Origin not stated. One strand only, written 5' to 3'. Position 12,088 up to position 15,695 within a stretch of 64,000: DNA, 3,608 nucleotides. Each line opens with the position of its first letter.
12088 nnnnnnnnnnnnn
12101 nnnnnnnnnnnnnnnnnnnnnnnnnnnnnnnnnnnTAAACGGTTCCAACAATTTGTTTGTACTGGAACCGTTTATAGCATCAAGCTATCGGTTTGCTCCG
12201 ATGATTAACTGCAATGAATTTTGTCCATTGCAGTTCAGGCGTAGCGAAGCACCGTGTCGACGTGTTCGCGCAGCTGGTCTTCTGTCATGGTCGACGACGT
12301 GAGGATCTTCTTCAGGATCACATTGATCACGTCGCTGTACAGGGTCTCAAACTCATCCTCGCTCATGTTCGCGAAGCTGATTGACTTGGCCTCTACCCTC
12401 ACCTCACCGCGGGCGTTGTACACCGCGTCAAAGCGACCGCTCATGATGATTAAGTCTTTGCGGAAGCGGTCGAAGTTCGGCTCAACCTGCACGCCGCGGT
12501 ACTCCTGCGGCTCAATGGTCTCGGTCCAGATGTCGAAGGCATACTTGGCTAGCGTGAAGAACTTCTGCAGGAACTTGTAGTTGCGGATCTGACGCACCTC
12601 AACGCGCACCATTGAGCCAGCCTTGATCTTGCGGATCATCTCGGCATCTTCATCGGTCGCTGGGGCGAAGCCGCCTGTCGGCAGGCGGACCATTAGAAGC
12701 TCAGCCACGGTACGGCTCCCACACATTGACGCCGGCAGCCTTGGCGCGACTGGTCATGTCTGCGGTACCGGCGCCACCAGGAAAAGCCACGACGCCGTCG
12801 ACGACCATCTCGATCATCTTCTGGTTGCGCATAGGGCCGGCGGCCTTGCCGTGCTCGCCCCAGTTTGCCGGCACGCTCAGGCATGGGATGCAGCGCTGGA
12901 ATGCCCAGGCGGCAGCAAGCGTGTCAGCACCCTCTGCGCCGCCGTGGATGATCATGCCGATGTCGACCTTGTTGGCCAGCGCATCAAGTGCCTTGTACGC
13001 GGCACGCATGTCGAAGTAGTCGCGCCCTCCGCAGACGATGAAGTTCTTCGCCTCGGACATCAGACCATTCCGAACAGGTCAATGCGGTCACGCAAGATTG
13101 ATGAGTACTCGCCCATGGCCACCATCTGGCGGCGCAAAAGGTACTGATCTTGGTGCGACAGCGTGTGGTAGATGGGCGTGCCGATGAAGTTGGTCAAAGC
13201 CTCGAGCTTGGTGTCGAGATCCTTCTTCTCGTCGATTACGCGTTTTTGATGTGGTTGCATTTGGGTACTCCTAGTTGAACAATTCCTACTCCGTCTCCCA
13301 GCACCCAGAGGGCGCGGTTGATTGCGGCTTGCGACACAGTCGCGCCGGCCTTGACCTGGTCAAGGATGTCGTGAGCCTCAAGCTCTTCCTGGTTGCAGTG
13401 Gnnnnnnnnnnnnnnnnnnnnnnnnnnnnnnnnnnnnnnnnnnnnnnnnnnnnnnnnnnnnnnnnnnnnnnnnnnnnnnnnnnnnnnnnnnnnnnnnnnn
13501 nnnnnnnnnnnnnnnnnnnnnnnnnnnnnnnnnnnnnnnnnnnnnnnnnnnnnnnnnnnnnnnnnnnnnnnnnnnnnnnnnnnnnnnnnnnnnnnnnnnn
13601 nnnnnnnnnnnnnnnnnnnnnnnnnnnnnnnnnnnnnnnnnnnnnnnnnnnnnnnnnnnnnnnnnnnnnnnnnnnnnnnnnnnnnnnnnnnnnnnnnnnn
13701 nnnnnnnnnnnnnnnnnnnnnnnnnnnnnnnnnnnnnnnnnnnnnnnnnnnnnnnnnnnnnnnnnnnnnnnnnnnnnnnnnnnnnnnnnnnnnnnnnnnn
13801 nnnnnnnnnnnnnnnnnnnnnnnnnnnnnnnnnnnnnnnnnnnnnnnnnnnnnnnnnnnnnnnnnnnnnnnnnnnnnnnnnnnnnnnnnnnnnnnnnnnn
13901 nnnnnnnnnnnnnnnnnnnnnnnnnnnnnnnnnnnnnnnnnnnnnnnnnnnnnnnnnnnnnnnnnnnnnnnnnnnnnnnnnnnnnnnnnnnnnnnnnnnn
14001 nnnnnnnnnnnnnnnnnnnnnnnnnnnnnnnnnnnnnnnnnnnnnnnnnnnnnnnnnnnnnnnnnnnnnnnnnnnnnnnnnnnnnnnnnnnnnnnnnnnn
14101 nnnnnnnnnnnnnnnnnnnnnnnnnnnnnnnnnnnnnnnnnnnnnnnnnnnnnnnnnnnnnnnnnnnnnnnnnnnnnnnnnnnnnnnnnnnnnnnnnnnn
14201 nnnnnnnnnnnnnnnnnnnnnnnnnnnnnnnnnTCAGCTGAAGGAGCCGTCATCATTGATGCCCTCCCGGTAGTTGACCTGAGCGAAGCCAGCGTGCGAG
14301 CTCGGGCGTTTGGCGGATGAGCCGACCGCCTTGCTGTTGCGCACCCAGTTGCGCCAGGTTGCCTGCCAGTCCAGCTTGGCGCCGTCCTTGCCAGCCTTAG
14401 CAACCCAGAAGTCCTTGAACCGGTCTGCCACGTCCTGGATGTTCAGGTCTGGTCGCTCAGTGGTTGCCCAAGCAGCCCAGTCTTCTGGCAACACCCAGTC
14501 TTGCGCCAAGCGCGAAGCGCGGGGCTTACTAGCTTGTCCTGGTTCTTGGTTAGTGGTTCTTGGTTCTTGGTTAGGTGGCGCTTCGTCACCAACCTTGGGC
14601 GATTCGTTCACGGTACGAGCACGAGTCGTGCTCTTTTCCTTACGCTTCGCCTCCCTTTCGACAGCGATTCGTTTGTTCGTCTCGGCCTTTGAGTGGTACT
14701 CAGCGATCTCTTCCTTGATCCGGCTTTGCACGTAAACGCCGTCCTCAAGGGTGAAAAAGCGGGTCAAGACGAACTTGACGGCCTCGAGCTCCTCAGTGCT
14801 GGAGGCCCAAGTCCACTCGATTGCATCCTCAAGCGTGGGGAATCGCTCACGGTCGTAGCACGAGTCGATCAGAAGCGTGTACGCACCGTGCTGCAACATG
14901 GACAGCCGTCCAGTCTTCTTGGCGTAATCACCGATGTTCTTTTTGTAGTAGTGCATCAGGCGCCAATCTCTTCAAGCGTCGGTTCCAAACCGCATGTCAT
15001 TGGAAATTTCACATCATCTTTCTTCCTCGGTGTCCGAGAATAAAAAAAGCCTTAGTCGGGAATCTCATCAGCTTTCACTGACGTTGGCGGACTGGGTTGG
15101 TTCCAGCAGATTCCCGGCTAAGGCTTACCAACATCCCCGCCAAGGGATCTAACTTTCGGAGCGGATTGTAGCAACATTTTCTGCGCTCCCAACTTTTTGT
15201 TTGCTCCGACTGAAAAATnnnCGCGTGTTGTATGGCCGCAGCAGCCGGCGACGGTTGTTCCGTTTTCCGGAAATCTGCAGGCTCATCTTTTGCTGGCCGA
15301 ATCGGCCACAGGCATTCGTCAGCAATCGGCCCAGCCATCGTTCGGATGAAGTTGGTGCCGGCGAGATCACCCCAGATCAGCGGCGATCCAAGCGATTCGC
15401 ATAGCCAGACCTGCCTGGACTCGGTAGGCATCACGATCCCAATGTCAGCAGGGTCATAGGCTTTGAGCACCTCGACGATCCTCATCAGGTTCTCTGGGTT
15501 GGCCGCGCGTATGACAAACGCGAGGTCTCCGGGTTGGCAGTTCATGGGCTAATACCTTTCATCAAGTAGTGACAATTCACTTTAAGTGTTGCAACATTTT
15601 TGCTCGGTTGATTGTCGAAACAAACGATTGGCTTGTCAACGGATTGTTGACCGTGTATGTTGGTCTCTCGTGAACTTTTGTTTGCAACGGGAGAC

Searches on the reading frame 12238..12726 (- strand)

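Call 48: search_protein_families(library=phrogs, proteins=[window:12238-12726:-], max_evalue=0.001)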
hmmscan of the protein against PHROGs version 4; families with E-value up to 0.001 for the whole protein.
window:12238-12726:- (163 aa): 1 family
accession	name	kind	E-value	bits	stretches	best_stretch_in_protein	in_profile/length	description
phrog_319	-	DNA, RNA and nucleotide metabolism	2.1e-42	145.5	1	8-163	2-158/159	NinB/ Orf homologous recombination mediator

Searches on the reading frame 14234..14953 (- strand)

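Call 31: search_protein_families(library=pfam, proteins=[window:14234-14953:-], max_evalue=0.001)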
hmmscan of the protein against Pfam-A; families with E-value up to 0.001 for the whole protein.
window:14234-14953:- (239 aa): 1 family
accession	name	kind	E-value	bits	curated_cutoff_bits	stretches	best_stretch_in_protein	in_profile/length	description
PF07120.17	DUF1376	-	1.4e-23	83.5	30.1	1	1-84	1-86/86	Protein of unknown function (DUF1376)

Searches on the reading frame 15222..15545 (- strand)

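Call 48: search_protein_families(library=phrogs, proteins=[window:15222-15545:-], max_evalue=0.001)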
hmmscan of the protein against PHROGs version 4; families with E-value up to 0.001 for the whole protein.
window:15222-15545:- (108 aa): 1 family
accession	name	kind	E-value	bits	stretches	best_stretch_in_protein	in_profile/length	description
phrog_2529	-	unknown function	0.00016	23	1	4-94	6-96/101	-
